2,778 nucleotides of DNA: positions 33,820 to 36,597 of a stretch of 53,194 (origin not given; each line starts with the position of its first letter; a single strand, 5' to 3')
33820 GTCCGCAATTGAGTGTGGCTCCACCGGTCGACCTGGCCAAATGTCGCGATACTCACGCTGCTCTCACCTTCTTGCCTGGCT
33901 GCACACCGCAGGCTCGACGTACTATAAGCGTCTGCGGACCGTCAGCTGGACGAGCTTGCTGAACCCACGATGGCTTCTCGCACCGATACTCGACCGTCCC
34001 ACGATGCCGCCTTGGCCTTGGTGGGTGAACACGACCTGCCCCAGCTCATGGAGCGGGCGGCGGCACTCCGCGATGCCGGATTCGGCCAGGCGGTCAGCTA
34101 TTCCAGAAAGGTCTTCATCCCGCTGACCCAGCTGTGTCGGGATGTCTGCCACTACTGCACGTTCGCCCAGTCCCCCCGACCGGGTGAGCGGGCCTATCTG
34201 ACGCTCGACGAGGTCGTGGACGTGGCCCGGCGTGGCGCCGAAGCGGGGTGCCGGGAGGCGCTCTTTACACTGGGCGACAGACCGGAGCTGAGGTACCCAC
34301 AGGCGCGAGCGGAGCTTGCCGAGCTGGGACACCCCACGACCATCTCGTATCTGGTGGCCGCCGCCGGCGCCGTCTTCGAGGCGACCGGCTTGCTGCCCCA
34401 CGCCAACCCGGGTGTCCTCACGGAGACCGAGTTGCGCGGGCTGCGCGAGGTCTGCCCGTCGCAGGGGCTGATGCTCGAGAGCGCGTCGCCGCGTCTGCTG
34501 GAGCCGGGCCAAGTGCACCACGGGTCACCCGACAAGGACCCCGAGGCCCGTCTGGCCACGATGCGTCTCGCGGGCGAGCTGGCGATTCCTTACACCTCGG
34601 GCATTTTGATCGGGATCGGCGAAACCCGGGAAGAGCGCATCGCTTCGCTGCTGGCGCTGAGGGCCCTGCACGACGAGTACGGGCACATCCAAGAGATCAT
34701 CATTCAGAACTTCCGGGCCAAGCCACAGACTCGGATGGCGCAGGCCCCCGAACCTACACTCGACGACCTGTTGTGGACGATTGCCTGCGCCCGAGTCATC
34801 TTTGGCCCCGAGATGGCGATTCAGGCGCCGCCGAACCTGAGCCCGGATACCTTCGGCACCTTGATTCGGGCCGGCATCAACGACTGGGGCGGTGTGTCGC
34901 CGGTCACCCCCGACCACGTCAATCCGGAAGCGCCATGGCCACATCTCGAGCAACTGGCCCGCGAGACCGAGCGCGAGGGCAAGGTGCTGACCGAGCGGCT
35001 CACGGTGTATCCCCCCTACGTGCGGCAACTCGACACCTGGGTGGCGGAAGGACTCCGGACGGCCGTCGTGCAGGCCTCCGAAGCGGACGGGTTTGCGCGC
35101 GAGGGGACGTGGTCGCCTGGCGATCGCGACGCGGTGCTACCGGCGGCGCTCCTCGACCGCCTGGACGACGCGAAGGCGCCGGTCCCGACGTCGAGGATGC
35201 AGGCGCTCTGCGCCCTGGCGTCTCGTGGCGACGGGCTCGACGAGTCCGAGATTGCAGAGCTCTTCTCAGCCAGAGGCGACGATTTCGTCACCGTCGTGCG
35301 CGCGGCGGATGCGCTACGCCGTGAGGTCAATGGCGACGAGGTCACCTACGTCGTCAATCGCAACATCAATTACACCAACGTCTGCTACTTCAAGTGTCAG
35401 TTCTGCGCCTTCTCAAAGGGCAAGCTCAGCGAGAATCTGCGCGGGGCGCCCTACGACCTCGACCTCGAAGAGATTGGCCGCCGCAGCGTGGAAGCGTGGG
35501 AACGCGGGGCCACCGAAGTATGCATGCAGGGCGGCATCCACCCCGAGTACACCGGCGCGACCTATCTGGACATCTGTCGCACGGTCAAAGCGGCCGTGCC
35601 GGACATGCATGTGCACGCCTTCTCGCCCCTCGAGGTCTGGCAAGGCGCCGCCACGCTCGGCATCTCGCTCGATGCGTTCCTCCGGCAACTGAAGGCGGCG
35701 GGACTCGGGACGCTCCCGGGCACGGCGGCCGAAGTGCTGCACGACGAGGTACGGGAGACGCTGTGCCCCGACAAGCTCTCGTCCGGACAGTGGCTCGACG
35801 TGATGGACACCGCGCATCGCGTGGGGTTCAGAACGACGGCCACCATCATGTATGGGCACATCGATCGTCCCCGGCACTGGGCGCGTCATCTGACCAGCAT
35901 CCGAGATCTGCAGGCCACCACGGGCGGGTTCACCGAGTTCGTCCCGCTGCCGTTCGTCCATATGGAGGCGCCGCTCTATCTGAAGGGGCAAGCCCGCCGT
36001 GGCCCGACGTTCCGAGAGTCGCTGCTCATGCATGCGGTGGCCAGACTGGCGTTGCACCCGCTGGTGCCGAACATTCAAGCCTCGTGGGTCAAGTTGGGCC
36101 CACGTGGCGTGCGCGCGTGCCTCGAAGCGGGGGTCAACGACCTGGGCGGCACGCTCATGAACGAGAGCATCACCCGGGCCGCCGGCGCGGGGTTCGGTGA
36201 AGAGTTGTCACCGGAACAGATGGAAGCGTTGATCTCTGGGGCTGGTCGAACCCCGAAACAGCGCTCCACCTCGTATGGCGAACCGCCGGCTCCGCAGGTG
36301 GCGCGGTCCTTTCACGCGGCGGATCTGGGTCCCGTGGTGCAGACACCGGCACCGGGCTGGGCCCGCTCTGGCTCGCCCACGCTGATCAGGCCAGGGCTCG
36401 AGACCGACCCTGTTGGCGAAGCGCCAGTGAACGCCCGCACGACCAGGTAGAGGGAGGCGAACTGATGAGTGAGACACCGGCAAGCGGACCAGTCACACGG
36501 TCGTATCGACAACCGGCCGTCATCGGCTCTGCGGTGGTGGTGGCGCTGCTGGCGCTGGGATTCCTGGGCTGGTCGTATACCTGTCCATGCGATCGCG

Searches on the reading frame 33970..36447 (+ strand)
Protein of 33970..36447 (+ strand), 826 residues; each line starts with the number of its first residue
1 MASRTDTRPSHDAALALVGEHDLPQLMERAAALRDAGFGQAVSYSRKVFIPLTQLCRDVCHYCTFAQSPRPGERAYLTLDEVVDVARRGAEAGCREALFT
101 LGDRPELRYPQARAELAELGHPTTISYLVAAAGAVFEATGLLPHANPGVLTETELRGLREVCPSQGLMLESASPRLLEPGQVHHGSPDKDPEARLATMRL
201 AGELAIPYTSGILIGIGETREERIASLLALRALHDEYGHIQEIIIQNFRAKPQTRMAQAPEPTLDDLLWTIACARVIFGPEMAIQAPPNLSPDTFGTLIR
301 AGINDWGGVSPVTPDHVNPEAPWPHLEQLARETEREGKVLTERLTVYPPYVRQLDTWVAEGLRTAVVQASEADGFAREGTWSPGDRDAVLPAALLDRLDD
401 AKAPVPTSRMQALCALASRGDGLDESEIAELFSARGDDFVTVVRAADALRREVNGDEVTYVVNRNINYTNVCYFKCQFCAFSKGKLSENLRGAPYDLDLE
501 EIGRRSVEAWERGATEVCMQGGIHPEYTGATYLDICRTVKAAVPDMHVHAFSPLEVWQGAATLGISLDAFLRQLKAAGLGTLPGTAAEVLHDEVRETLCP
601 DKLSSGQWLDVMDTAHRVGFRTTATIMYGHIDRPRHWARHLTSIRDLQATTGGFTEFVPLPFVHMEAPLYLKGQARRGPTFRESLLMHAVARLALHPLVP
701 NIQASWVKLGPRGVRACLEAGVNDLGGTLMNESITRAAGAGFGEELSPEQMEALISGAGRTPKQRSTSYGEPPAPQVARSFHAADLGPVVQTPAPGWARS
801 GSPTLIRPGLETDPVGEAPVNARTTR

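Call 44: find_homologous_proteins(query=window:33970-36447:+, max_evalue=1e-50)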
Query window:33970-36447:+ (826 aa): 8000 proteins with E <= 1e-50 among 8000 candidates; the best 120 are listed.
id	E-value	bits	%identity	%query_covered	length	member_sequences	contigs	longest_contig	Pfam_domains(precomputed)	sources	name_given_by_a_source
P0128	0.0e+0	1893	100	100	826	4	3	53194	PF04055.28,PF19288.5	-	-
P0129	0.0e+0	1793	96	99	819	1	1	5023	PF04055.28,PF19288.5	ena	-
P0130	0.0e+0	1789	95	99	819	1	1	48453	PF04055.28,PF19288.5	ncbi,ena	-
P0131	0.0e+0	1781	96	98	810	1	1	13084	PF04055.28,PF19288.5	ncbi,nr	ncbi:MAG: 5-amino-6-(D-ribitylamino)uracil--L-tyrosine 4-hydroxyphenyl transferase CofH [Acidobacter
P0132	0.0e+0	1760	94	99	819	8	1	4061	PF04055.28,PF19288.5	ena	-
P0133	0.0e+0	1751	94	99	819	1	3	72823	PF04055.28,PF19288.5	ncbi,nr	ncbi:MAG TPA: 7,8-didemethyl-8-hydroxy-5-deazariboflavin synthase subunit CofH [Acidobacteria bacter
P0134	0.0e+0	1746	94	99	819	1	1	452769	PF04055.28,PF19288.5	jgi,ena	-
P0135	0.0e+0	1743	93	99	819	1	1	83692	PF04055.28,PF19288.5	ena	-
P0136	0.0e+0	1723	95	96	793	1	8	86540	PF04055.28,PF19288.5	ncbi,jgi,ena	jgi:FO synthase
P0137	0.0e+0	1720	95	96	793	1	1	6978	PF04055.28,PF19288.5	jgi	jgi:FO synthase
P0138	0.0e+0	1671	89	98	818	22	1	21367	PF04055.28,PF19288.5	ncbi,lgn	-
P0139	0.0e+0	1661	88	98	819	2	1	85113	PF04055.28,PF19288.5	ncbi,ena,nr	ncbi:MAG: 5-amino-6-(D-ribitylamino)uracil--L-tyrosine 4-hydroxyphenyl transferase CofH [Acidobacter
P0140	0.0e+0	1609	86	98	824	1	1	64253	PF04055.28,PF19288.5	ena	-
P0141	0.0e+0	1603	85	99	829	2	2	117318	PF04055.28,PF19288.5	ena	-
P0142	0.0e+0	1594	85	99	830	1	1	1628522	PF04055.28,PF19288.5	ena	-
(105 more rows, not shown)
